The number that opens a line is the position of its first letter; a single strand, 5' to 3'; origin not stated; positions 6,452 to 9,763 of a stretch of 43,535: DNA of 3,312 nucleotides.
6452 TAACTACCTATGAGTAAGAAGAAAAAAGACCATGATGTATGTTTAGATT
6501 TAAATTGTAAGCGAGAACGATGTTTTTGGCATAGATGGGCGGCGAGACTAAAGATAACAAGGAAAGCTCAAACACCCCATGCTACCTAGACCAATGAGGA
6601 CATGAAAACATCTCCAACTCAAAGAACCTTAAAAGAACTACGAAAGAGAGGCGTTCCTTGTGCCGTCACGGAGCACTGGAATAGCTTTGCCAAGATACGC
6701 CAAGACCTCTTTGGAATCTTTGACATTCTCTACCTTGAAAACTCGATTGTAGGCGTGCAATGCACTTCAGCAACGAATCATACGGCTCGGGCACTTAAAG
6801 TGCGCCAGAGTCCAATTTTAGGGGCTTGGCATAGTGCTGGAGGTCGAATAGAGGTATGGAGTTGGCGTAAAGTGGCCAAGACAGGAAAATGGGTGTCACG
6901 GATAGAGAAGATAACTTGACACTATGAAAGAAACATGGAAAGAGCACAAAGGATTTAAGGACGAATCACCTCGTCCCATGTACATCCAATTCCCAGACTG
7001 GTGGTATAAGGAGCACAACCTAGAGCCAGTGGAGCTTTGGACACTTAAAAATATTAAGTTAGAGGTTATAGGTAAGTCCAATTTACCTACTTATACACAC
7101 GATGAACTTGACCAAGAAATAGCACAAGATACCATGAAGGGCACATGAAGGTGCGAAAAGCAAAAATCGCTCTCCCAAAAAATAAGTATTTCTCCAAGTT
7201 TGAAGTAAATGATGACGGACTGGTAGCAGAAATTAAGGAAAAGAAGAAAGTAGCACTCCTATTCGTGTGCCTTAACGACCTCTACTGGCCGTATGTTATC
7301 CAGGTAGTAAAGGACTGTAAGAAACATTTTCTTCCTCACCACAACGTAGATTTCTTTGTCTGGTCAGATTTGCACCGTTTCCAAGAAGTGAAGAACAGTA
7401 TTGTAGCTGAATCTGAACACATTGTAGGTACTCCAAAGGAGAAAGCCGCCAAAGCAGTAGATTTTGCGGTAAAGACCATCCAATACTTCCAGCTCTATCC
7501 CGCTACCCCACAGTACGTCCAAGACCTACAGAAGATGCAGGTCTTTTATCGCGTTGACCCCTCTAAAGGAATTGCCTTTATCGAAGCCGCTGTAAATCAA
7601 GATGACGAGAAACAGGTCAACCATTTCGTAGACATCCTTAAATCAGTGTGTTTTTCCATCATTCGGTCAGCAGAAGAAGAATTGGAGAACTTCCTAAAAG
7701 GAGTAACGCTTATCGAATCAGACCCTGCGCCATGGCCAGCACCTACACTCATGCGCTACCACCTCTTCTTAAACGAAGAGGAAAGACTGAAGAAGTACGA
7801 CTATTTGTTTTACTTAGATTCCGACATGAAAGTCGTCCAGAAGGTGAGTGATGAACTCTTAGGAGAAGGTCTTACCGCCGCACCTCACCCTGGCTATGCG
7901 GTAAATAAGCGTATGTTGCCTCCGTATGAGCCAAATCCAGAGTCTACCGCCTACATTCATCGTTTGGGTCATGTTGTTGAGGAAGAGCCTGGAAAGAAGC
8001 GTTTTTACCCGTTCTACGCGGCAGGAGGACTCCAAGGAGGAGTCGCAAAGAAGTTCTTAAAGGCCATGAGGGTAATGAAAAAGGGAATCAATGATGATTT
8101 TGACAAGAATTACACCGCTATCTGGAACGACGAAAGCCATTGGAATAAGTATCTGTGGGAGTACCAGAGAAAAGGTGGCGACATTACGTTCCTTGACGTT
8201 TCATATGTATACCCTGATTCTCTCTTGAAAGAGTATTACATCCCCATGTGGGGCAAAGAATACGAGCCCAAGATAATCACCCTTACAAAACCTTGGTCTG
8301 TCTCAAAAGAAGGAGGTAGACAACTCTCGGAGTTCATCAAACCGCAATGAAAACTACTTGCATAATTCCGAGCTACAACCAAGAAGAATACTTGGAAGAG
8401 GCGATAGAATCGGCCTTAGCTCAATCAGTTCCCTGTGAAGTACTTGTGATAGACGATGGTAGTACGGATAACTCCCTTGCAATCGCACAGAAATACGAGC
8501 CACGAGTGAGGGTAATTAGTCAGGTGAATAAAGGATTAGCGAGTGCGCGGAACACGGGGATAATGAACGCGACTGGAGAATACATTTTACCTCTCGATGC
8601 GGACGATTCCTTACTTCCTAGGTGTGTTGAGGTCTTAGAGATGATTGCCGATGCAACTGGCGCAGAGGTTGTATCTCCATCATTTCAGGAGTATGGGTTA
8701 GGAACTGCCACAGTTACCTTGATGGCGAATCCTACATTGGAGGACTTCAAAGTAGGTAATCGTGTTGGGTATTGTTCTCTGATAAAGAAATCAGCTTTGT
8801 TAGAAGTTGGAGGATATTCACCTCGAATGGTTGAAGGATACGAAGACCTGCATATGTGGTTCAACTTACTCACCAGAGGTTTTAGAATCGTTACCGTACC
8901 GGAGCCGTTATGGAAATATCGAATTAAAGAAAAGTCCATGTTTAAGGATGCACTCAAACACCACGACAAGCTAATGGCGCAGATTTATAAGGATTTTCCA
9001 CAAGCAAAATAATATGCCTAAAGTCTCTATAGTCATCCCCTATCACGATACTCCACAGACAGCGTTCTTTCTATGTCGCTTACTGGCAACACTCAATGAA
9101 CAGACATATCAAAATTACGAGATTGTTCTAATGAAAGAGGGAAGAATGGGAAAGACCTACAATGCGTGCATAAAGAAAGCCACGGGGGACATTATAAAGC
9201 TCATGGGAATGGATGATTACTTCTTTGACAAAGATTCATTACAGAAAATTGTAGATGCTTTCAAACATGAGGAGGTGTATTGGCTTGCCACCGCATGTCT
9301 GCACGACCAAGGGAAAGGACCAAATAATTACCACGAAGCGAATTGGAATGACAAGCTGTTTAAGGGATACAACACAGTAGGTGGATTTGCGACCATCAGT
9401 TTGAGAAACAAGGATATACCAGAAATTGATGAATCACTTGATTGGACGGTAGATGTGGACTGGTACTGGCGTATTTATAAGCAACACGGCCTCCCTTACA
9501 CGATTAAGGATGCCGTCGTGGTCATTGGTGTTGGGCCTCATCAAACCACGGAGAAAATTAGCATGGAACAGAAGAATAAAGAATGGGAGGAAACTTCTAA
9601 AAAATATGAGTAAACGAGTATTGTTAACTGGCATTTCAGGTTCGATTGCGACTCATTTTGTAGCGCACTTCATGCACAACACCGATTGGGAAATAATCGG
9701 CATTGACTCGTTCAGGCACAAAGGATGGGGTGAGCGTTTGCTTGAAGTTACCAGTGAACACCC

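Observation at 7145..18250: An 11-kb, roughly 15-gene translationally coupled glycan-synthesis operon fills about a quarter of a 43-kb phage genome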

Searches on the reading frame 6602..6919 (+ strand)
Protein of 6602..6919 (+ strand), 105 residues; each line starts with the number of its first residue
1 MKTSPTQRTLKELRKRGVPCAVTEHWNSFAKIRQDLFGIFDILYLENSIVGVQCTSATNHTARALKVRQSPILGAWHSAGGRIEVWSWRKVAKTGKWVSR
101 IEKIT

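Call 4: search_protein_families(library=pfam, proteins=[window:6602-6919:+], max_evalue=0.01)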
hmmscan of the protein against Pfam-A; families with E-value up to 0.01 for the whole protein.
window:6602-6919:+ (105 aa): 0 families

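Call 38: search_protein_families(library=phrogs, proteins=[window:6602-6919:+], max_evalue=0.01)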
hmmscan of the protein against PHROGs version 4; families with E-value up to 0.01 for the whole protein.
window:6602-6919:+ (105 aa): 0 families

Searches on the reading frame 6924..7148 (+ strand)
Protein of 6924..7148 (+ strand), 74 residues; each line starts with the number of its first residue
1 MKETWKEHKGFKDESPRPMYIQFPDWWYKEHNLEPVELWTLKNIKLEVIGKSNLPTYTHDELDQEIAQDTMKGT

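Call 4: search_protein_families(library=pfam, proteins=[window:6924-7148:+], max_evalue=0.01)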
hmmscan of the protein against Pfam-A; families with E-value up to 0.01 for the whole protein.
window:6924-7148:+ (74 aa): 0 families

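Call 38: search_protein_families(library=phrogs, proteins=[window:6924-7148:+], max_evalue=0.01)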
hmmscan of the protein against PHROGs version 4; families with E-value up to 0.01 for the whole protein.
window:6924-7148:+ (74 aa): 0 families

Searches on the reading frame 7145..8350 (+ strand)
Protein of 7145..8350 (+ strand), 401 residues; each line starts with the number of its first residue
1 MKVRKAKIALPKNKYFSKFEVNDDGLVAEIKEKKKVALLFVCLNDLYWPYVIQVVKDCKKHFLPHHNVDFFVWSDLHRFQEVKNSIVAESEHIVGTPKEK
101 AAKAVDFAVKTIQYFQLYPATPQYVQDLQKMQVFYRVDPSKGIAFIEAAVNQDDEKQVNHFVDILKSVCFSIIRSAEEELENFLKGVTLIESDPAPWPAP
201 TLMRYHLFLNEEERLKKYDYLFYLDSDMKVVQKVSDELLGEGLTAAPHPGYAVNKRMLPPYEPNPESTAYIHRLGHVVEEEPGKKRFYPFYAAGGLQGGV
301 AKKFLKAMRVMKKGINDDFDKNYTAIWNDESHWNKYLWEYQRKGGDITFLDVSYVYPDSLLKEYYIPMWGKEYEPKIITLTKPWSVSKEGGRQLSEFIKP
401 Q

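Call 3: search_protein_families(library=pfam, proteins=[window:7145-8350:+], max_evalue=0.01)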
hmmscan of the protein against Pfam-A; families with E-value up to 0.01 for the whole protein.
window:7145-8350:+ (401 aa): 1 family
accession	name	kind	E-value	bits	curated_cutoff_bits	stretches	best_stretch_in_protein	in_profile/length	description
PF03414.19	Glyco_transf_6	-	4.2e-15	55.8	25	1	214-338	161-272/313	Glycosyltransferase family 6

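Call 11: find_encoding_contigs(protein=window:7145-8350:+, flank=10000, max_places=10)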
Protein window:7145-8350:+ (401 aa): no gene with exactly this product is on record in the collection.

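Call 20: search_protein_families(library=ncbifam, proteins=[window:7145-8350:+], max_evalue=0.001)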
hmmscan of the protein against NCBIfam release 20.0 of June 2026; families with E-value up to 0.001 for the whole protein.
window:7145-8350:+ (401 aa): 1 family
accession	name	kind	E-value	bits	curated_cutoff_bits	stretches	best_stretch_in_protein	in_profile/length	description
NF041524.1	Gltr_6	subfamily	1.4e-39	136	250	1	185-360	51-213/226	family 6 glucosyltransferase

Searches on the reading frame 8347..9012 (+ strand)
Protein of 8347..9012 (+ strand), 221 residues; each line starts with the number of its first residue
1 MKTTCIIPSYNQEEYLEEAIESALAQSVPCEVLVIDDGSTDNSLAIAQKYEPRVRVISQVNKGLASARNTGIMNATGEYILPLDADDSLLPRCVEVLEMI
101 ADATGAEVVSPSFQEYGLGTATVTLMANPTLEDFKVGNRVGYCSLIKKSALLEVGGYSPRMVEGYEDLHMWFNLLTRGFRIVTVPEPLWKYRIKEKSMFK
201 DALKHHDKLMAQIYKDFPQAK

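Call 3: search_protein_families(library=pfam, proteins=[window:8347-9012:+], max_evalue=0.01)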
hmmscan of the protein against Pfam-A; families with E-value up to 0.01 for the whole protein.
window:8347-9012:+ (221 aa): 5 families
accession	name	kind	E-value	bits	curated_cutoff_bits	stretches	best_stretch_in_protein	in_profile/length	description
PF00535.33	Glycos_transf_2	-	1.8e-35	122.8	23.3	1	5-139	2-152/168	Glycosyl transferase family 2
PF10111.15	Glyco_tranf_2_2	-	3.4e-13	50.2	27.3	2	4-89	1-94/276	Glycosyltransferase like family 2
PF13641.12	Glyco_tranf_2_3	-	7.5e-12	46.2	27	1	4-188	4-208/230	Glycosyltransferase like family 2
PF13632.12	Glyco_trans_2_3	-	7e-05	23.2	27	1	140-204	73-134/198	Glycosyl transferase family group 2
PF13704.12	Glyco_tranf_2_4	-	0.0015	19.4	27.5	1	11-89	2-84/98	Glycosyl transferase family 2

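Call 20: search_protein_families(library=ncbifam, proteins=[window:8347-9012:+], max_evalue=0.001)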
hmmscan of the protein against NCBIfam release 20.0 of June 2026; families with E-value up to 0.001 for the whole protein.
window:8347-9012:+ (221 aa): 28 families (the best 25 are shown)
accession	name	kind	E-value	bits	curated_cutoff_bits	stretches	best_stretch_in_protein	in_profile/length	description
NF007482.0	PRK10073.1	equivalog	2.1e-23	82.8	423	1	4-104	9-113/334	glycosyltransferase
NF047683.1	TeichurnBiosyTuaG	equivalog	2.5e-20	73.2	400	1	4-205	9-217/252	teichuronic acid biosynthesis protein TuaG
TIGR03937.1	PgaC_IcaA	equivalog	1.8e-18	66.7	422.3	1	4-95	48-144/407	poly-beta-1,6-N-acetyl-D-glucosamine synthase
NF053739.1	GlytfEpsEBac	equivalog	4.3e-18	65.3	450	1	2-206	2-217/265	glycosyltransferase EpsE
NF041875.1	EPS_EpsD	equivalog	1.5e-17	64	370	1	6-96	4-99/325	exopolysaccharide biosynthesis glycosyltransferase EpsD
TIGR04283.1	glyco_like_mftF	equivalog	2.5e-15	56.7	182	1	5-188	3-182/221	TIGR04283 family arsenosugar biosynthesis glycosyltransferase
TIGR03965.1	mycofact_glyco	equivalog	1.7e-12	47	280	1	3-185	76-274/467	mycofactocin biosynthesis glycosyltransferase MftF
NF050050.1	ProtGlycPglI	equivalog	8.9e-11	41.7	500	1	4-99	5-106/306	GalNAc(5)-diNAcBac-PP-undecaprenol beta-1,3-glucosyltransferase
TIGR03111.1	glyc2_xrt_Gpos1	hypoth_equivalog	8.7e-10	38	363.95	1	3-93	51-148/439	TIGR03111 family XrtG-associated glycosyltransferase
NF038302.1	EPS_HpsE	equivalog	1.1e-09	37.7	300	1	2-88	2-98/307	hormogonium polysaccharide biosynthesis glycosyltransferase HpsE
TIGR04182.1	glyco_TIGR04182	equivalog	9.2e-09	35.1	325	1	4-119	3-116/293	S-layer glycoprotein N-glycosyltransferase AglJ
NF007453.0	PRK10018.1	equivalog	4.6e-08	33.1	382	1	6-97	11-107/280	colanic acid biosynthesis glycosyltransferase WcaA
NF041394.1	GtaseAglG_Halo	equivalog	4.7e-08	32.7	440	1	1-97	1-103/304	glucosyl-dolichyl phosphate glucuronosyltransferase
NF007986.1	PRK10714.1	equivalog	6.1e-08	32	529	1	2-102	7-116/316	undecaprenyl-phosphate 4-deoxy-4-formamido-L-arabinose transferase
TIGR04017.1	WcaA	equivalog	8.5e-08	32.1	495.75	1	6-96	10-105/279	colanic acid biosynthesis glycosyltransferase WcaA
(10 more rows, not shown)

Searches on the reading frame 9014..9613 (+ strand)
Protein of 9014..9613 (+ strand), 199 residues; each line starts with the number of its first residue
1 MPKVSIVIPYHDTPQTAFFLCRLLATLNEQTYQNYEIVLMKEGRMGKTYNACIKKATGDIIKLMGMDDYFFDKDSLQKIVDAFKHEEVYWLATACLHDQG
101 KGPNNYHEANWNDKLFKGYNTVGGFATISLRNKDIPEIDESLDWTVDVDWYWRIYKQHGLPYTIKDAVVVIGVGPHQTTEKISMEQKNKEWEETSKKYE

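Call 3: search_protein_families(library=pfam, proteins=[window:9014-9613:+], max_evalue=0.01)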
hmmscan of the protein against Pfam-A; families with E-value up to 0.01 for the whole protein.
window:9014-9613:+ (199 aa): 1 family
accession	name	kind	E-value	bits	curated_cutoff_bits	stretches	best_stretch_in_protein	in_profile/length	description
PF00535.33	Glycos_transf_2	-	1.8e-08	34.9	23.3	1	45-110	66-130/168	Glycosyl transferase family 2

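Call 20: search_protein_families(library=ncbifam, proteins=[window:9014-9613:+], max_evalue=0.001)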
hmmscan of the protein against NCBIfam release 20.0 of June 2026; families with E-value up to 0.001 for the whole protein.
window:9014-9613:+ (199 aa): 0 families
